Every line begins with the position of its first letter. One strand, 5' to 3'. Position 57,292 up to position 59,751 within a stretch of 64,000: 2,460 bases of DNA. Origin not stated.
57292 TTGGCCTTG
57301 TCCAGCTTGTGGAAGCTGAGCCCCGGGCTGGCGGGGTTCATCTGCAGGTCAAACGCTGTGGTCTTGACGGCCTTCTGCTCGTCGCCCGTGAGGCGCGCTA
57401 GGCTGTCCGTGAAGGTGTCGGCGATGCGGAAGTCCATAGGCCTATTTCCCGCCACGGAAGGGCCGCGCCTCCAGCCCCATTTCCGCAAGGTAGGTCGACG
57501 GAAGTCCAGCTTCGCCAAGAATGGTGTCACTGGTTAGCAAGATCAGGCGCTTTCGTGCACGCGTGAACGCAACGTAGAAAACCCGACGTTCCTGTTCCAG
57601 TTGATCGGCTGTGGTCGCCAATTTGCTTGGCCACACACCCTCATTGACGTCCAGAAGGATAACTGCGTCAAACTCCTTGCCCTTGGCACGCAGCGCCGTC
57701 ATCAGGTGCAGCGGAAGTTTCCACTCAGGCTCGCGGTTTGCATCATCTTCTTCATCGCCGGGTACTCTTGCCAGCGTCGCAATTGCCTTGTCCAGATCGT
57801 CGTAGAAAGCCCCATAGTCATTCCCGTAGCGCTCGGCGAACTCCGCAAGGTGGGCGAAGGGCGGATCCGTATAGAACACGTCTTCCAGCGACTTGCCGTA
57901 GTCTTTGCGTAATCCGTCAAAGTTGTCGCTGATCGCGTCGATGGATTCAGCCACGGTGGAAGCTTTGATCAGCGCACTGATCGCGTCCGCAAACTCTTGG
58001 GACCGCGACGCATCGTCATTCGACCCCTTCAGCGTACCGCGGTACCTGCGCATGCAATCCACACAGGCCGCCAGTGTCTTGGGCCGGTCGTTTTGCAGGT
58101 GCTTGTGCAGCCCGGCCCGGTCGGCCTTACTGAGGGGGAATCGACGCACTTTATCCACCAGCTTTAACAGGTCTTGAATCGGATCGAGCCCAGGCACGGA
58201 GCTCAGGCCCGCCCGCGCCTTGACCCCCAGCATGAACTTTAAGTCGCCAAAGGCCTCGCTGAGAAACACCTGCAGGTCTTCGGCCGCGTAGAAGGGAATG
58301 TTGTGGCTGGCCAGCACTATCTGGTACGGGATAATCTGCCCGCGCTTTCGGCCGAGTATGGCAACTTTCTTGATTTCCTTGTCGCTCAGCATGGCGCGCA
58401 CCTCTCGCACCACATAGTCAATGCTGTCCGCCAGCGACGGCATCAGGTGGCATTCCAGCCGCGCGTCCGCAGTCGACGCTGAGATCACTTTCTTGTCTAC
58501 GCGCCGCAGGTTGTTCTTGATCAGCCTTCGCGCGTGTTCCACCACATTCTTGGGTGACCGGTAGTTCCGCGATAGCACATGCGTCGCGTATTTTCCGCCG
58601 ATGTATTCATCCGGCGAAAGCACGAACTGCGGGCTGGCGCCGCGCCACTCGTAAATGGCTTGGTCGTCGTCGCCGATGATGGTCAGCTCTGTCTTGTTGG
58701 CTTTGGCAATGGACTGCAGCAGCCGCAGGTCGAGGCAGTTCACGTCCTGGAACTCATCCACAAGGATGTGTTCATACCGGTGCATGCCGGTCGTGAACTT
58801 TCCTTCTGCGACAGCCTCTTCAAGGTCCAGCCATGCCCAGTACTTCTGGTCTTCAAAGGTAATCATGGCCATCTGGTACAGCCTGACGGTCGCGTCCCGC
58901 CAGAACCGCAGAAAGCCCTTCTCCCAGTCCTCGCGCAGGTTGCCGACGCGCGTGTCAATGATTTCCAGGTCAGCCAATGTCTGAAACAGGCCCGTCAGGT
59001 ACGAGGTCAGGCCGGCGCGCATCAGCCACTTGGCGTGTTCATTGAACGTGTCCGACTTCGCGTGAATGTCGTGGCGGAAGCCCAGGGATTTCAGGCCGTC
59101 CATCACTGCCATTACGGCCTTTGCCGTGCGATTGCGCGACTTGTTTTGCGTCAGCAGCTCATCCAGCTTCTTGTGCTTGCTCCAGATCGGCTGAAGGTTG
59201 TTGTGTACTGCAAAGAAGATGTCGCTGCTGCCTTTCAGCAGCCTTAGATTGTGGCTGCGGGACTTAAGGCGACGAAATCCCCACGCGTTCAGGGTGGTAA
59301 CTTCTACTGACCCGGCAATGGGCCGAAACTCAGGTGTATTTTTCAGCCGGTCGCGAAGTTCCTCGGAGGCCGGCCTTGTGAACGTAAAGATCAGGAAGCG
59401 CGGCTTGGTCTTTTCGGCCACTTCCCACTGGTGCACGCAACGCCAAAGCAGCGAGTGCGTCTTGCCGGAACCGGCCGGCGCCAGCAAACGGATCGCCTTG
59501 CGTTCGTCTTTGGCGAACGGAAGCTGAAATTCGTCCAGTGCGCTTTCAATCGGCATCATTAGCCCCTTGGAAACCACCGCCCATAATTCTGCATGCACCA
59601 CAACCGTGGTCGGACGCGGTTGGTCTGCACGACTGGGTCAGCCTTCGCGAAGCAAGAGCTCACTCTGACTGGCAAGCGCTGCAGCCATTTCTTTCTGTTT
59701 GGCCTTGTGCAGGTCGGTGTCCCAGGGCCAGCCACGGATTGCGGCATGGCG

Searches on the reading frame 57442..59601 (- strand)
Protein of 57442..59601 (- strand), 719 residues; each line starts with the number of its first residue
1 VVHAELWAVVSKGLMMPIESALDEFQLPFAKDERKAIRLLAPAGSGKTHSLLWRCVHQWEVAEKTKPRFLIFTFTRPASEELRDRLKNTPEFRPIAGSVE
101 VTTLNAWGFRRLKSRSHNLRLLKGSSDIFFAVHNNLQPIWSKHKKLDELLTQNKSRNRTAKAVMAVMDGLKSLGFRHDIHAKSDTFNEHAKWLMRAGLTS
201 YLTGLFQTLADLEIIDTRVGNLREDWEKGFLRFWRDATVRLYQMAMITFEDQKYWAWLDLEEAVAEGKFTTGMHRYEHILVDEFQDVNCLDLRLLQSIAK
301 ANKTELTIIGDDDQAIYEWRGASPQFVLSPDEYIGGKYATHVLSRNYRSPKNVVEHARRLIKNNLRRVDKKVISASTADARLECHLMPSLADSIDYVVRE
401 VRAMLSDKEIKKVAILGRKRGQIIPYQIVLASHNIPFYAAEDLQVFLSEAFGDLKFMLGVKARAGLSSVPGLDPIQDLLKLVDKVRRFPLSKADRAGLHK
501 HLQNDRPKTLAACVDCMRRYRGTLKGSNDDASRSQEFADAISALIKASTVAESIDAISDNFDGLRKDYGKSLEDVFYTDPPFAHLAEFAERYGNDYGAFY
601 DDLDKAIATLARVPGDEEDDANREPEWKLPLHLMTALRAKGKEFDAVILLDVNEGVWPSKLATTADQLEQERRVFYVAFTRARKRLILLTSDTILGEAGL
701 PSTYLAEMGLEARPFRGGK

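Call 39: search_protein_families(library=pfam, proteins=[window:57442-59601:-], max_evalue=0.0001)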
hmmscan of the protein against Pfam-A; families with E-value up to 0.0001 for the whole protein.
window:57442-59601:- (719 aa): 5 families
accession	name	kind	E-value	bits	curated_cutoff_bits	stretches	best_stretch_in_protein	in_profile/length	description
PF00580.27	UvrD-helicase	-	4.9e-30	105.6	23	1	31-329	10-265/271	UvrD/REP helicase N-terminal domain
PF13361.12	UvrD_C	-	2.5e-29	103.2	25.6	2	631-690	287-347/350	UvrD-like helicase C-terminal domain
PF13245.12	AAA_19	-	4.9e-15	56.3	25.1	1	34-318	11-132/134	AAA domain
PF13538.12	UvrD_C_2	-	7.8e-09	35.7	27.4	1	632-689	3-52/52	UvrD-like helicase C-terminal domain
PF01443.25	Viral_helicase1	-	2.2e-05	24.8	21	0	633-690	179-228/228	Viral superfamily 1 RNA helicase core domain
